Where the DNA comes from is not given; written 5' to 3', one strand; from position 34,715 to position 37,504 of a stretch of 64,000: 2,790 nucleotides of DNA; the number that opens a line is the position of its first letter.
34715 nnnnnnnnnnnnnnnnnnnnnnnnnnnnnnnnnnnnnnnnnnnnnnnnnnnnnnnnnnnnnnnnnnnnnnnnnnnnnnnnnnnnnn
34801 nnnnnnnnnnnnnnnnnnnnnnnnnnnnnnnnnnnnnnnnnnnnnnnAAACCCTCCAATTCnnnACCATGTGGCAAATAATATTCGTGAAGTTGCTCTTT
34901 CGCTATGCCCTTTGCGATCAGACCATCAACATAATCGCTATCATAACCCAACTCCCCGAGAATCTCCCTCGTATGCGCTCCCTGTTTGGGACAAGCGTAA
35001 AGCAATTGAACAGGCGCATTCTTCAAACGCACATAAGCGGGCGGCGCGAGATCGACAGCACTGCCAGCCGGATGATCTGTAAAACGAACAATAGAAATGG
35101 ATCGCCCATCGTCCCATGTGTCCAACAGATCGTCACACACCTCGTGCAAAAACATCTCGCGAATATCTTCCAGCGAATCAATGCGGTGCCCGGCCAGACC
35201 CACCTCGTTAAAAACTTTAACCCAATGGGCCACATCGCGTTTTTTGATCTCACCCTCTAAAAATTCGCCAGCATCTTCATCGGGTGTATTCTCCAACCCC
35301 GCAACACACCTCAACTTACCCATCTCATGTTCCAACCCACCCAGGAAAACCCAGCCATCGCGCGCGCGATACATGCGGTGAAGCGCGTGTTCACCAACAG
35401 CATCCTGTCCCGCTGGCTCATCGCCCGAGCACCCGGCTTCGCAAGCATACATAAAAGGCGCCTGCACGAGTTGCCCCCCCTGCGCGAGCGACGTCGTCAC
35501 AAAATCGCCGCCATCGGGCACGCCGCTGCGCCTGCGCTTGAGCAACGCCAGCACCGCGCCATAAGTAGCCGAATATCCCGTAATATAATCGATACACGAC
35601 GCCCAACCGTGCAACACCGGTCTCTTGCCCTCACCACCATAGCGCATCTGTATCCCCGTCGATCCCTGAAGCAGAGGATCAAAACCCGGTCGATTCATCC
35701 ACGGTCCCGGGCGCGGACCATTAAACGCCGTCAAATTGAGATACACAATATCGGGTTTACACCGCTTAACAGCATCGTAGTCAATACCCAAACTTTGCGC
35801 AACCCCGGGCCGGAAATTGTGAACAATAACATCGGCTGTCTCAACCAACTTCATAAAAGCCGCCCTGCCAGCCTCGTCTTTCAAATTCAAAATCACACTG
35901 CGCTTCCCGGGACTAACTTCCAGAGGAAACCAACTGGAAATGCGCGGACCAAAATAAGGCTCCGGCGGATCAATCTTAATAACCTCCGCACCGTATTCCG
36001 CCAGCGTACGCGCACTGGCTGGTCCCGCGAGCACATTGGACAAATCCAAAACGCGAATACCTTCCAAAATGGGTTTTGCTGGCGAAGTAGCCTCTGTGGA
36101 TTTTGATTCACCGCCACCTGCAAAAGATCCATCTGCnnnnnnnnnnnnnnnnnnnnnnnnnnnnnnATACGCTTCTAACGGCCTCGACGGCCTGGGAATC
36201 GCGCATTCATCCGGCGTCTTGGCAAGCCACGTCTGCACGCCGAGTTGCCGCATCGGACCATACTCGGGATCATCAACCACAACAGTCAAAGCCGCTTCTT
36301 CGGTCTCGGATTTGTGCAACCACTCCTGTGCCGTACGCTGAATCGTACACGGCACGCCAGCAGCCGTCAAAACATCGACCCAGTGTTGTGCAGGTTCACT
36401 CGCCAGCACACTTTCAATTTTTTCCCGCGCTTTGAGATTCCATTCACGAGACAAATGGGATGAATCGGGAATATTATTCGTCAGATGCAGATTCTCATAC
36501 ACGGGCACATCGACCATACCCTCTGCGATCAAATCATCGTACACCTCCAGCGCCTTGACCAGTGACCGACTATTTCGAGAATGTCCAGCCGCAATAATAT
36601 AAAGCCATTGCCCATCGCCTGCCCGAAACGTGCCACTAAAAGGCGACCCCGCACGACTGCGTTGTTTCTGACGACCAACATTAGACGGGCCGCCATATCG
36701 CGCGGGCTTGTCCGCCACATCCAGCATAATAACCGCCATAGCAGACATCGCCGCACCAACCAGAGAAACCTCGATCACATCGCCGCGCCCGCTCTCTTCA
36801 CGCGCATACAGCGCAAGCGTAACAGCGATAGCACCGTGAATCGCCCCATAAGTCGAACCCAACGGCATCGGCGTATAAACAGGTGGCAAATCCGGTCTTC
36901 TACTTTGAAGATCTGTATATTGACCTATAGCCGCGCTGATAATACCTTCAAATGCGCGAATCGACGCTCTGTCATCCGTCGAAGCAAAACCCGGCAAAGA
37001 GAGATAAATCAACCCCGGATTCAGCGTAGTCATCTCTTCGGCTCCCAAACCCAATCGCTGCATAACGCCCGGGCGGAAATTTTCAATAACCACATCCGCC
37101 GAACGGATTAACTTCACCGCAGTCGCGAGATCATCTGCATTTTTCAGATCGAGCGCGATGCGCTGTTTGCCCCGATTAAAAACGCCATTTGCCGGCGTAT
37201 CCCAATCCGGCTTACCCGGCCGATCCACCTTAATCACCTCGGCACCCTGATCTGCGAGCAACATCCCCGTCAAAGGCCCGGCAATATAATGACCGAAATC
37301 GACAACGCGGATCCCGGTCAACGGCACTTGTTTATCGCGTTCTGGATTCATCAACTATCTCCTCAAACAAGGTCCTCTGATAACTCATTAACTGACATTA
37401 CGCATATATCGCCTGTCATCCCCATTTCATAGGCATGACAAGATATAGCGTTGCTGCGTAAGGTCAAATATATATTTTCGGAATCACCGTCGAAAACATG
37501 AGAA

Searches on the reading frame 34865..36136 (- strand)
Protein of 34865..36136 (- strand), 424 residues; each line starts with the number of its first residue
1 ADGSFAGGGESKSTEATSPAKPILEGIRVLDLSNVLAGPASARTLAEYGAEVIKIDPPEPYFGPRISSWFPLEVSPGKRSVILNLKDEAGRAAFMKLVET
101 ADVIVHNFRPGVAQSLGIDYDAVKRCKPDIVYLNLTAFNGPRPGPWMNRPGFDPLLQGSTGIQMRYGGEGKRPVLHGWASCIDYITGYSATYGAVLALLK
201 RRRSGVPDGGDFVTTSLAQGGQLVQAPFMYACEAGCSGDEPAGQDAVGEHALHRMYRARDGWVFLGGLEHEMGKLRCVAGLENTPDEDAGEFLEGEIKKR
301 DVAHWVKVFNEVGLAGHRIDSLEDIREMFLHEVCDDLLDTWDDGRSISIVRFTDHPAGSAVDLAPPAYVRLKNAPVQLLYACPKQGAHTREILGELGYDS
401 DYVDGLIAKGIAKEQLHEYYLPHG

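Call 27: search_solved_structures(query=window:34865-36136:-, show_alignments=2, max_evalue=1e-10)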
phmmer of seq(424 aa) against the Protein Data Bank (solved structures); distinct sequences matched with E-value up to 1e-10: 33.
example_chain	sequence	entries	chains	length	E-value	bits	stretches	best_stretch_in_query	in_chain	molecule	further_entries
9br7_A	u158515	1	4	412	2.8e-27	99.2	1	20-271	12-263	Succinate--hydroxymethylglutarate CoA-transferase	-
9br6_A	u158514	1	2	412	4.6e-27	98.4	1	20-271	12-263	Succinate--hydroxymethylglutarate CoA-transferase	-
4ed9_A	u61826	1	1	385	1.1e-26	97.2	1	23-283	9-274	CAIB/BAIF family protein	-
5yit_A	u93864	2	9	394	1.1e-26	97.2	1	17-234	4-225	CoA transferase III | Uncharacterized protein Rv3272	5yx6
10uh_A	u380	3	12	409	2.5e-26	96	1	24-214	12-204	Formyl-coenzyme a transferase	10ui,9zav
5yiy_A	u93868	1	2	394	1.1e-25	93.9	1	17-234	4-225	CoA transferase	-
4hl6_A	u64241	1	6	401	1.4e-25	93.6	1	18-204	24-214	Uncharacterized protein YfdE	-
9fn0_B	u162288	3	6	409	1e-21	80.9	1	22-409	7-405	Subunit of Benzylsuccinate CoA-transferase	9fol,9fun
9fn0_A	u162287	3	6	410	1.3e-21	80.5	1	27-208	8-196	Subunit of Benzylsuccinate CoA-transferase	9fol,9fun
1xa3_A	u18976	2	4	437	1.8e-20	76.7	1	23-416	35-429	Crotonobetainyl-CoA:carnitine CoA-transferase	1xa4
1pqy_A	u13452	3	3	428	4e-20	75.6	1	24-206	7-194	Hypothetical protein yfdW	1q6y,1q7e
1xk6_A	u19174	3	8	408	4.3e-20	75.5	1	23-414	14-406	Crotonobetainyl-CoA:carnitine CoA-transferase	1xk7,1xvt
1pt5_A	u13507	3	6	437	4.8e-20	75.3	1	23-206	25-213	Hypothetical protein yfdW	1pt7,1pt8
1xvu_A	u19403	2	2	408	4.8e-19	72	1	23-414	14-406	Crotonobetainyl-CoA:carnitine CoA-transferase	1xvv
3ubm_A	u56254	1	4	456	6.7e-19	71.5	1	18-179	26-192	Formyl-CoA:oxalate CoA-transferase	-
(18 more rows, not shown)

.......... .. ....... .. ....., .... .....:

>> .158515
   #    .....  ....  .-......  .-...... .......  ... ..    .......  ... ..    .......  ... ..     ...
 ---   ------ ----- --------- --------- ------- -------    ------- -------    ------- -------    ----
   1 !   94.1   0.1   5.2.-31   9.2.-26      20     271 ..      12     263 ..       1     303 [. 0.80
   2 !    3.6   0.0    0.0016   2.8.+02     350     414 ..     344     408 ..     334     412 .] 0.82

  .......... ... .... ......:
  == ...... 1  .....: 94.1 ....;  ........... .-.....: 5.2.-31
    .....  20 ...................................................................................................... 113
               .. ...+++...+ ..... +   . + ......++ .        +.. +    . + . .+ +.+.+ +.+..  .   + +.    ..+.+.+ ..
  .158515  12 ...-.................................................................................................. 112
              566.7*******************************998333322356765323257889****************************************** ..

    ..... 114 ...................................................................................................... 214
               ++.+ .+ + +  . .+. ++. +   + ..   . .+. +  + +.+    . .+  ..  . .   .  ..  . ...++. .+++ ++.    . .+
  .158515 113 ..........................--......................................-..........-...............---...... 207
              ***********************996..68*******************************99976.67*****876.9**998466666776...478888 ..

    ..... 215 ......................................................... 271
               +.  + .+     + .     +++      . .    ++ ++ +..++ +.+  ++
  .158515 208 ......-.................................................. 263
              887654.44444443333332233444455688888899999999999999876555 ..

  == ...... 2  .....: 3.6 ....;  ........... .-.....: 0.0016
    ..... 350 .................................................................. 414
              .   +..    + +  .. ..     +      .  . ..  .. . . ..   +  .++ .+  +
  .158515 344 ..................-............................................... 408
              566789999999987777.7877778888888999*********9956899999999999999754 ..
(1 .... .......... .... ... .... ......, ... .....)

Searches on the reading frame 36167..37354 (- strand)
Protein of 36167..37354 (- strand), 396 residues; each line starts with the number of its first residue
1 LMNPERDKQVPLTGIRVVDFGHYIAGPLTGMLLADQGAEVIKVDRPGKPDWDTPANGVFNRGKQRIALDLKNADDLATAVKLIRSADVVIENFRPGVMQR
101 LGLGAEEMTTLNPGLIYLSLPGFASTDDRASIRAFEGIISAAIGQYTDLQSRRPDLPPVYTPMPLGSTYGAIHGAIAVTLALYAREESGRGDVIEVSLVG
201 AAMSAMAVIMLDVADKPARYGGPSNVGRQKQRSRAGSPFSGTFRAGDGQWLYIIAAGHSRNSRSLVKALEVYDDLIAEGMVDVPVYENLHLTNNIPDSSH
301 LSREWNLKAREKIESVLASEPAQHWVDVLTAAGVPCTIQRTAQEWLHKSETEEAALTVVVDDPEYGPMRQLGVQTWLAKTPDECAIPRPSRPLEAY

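Call 26: search_solved_structures(query=window:36167-37354:-, show_alignments=2, max_evalue=1e-10)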
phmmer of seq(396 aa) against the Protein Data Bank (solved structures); distinct sequences matched with E-value up to 1e-10: 33.
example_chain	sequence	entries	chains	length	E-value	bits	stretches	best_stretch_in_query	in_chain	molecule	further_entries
4hl6_A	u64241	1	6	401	2.4e-32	115.7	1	7-207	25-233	Uncharacterized protein YfdE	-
5yiy_A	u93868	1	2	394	4.3e-29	105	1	7-256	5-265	CoA transferase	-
5yit_A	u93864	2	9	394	5.4e-29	104.7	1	7-256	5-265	CoA transferase III | Uncharacterized protein Rv3272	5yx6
10uh_A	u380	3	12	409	1.2e-28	103.5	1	8-222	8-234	Formyl-coenzyme a transferase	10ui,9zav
8rp4_A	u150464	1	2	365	1.5e-27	99.9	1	11-253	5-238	Alpha-methylacyl-CoA racemase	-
8rmw_A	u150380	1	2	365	1.8e-27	99.6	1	11-253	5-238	Alpha-methylacyl-CoA racemase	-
1x74_A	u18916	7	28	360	1.9e-27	99.6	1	11-253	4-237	2-methylacyl-CoA racemase | probable alpha-methylacyl-CoA racemase MCR | PROBABLE ALPHA-METHYLACYL-COA RACEMASE MCR (2-METHYLACYL-COA RACEMASE) (2-ARYLPROPIONYL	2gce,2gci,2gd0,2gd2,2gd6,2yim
9i2t_A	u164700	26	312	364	1.9e-27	99.6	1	11-253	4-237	Alpha-methylacyl-CoA racemase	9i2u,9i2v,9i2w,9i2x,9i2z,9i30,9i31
8rp5_A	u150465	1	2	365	1.9e-27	99.6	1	11-254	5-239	Alpha-methylacyl-CoA racemase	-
8rp3_A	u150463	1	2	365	2.8e-27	99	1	11-253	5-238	Alpha-methylacyl-CoA racemase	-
2g04_A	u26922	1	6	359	7.4e-27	97.6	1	11-253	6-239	PROBABLE FATTY-ACID-CoA RACEMASE FAR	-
1pqy_A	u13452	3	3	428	5.3e-26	94.8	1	10-210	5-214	Hypothetical protein yfdW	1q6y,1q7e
1pt5_A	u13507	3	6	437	5.5e-26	94.8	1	10-210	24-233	Hypothetical protein yfdW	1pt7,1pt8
4ed9_A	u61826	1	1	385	9.5e-25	90.7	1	8-221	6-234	CAIB/BAIF family protein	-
3ubm_A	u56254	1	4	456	3.9e-24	88.7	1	7-212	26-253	Formyl-CoA:oxalate CoA-transferase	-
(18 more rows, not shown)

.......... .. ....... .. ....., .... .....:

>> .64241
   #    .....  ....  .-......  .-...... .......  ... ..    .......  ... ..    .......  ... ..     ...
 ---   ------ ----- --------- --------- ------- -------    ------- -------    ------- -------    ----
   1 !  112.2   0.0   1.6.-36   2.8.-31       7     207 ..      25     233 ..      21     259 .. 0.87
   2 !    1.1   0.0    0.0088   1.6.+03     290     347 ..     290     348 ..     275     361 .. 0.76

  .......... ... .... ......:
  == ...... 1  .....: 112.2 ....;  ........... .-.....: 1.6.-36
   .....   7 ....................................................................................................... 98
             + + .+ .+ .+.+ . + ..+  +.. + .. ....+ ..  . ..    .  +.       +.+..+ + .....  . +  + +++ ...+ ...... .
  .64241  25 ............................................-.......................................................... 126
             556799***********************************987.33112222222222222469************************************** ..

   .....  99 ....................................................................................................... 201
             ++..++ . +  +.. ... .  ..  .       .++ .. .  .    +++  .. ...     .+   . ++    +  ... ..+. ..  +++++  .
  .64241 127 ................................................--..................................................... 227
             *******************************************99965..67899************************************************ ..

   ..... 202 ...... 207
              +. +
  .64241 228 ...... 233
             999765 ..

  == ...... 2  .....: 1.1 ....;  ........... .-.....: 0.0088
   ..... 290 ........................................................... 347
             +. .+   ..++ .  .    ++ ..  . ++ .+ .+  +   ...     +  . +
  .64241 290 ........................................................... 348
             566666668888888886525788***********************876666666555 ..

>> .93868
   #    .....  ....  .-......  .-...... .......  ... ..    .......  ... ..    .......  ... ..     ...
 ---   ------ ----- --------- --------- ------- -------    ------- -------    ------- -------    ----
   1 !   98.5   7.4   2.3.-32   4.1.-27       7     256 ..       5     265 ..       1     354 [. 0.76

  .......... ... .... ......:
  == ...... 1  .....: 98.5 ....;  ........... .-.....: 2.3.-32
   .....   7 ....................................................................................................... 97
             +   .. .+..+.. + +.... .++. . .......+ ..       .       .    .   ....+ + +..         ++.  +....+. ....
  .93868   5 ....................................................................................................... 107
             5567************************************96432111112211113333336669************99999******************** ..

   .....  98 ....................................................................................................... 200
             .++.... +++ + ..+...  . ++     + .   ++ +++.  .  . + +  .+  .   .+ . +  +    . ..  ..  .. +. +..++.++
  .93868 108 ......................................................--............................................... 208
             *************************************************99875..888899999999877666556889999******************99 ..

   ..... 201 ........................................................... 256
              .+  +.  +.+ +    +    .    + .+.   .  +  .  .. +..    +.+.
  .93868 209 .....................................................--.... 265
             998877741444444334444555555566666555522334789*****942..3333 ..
